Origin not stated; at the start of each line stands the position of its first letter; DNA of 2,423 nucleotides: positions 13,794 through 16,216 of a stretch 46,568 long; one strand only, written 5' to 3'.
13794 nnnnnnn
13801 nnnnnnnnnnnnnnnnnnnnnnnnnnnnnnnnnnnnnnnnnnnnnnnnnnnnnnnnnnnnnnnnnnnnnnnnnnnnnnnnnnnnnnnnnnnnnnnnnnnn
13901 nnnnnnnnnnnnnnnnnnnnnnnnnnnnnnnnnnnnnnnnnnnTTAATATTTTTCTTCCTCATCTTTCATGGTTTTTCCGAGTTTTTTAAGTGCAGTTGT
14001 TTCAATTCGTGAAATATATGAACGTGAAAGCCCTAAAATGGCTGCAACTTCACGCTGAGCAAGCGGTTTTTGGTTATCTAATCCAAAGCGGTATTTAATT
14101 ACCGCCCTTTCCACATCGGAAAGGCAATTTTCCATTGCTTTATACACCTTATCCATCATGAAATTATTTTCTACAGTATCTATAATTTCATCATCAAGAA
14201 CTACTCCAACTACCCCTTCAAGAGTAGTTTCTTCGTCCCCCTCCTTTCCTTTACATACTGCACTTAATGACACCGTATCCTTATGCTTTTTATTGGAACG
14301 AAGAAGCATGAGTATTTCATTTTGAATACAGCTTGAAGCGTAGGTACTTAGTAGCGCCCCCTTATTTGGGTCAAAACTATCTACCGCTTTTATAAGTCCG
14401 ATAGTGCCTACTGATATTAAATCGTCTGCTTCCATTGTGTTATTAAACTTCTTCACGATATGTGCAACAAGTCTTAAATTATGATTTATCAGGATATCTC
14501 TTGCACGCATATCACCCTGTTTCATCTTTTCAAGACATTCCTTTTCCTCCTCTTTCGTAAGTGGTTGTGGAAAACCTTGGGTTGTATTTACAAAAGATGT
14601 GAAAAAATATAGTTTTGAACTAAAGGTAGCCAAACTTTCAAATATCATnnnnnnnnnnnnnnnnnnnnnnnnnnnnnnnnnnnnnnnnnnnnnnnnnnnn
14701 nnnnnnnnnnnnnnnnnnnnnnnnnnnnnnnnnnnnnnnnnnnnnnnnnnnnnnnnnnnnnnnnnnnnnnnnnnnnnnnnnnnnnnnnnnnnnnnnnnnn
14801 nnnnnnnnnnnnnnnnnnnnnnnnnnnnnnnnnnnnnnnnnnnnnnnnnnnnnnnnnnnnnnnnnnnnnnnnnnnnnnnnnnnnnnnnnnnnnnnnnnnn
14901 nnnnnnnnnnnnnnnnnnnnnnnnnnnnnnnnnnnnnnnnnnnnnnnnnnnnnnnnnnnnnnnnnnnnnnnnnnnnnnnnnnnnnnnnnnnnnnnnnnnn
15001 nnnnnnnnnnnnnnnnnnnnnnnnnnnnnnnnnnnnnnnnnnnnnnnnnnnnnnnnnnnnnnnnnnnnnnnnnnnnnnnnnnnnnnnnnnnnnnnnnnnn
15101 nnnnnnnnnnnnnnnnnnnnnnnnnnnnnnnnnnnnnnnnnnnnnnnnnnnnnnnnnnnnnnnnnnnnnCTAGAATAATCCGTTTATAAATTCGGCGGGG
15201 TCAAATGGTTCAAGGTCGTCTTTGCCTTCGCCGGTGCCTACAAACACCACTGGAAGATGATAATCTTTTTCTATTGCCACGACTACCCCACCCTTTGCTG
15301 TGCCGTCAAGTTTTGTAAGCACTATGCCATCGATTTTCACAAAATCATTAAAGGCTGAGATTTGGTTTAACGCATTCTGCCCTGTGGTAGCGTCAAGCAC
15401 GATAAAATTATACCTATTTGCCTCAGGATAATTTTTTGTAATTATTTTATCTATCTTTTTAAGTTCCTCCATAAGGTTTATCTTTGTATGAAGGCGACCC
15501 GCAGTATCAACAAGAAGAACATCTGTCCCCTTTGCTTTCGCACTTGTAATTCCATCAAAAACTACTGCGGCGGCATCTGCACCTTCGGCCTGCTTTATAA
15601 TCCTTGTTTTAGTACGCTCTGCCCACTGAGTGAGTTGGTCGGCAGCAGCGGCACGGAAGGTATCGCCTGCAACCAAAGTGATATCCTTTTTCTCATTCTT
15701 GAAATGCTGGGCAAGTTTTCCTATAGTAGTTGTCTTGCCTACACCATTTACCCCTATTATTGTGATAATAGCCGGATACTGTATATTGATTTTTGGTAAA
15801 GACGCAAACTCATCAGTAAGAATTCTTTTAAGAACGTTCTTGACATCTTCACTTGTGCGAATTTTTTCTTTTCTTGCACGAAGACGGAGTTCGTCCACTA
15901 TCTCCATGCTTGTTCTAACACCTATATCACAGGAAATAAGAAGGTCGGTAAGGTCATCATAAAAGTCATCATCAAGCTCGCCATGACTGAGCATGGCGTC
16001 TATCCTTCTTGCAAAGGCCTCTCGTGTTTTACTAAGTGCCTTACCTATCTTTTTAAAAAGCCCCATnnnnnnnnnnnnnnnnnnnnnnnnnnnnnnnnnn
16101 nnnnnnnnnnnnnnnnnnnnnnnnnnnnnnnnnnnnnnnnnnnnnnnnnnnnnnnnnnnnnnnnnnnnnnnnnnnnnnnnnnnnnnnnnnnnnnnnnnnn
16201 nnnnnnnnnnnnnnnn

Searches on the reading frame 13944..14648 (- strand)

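Call 46: search_protein_families(library=pfam, proteins=[window:13944-14648:-], max_evalue=0.00001)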
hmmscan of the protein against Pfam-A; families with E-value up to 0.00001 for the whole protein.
window:13944-14648:- (234 aa): 2 families
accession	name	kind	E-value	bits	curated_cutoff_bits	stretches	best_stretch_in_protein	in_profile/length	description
PF04542.20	Sigma70_r2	-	6.3e-16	58.4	24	1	53-121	1-70/71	Sigma-70 region 2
PF04545.22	Sigma70_r4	-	4.3e-11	42.6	24.1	1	175-223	4-48/50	Sigma-70, region 4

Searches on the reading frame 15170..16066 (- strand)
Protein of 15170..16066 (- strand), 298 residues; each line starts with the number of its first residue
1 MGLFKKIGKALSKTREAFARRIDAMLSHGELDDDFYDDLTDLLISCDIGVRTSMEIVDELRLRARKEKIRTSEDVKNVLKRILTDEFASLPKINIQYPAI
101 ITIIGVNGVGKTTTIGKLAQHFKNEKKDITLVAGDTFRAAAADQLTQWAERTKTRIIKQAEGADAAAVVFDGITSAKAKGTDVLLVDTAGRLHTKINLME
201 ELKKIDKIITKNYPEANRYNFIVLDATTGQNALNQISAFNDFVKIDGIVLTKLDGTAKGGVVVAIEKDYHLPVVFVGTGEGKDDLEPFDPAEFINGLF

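Call 46: search_protein_families(library=pfam, proteins=[window:15170-16066:-], max_evalue=0.00001)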
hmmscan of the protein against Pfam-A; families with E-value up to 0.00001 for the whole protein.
window:15170-16066:- (298 aa): 4 families
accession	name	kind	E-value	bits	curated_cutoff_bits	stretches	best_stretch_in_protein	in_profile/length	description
PF00448.28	SRP54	-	8.9e-72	241.3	22.7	1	99-297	2-194/196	SRP54-type protein, GTPase domain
PF02881.24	SRP54_N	-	3.6e-12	46.8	22.4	1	19-83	2-75/75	SRP54-type protein, helical bundle domain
PF13401.12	AAA_22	-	2e-06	28.6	27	1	97-208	4-110/130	AAA domain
PF13604.12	AAA_30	-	9.6e-06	25.9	27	0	100-195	20-103/191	AAA domain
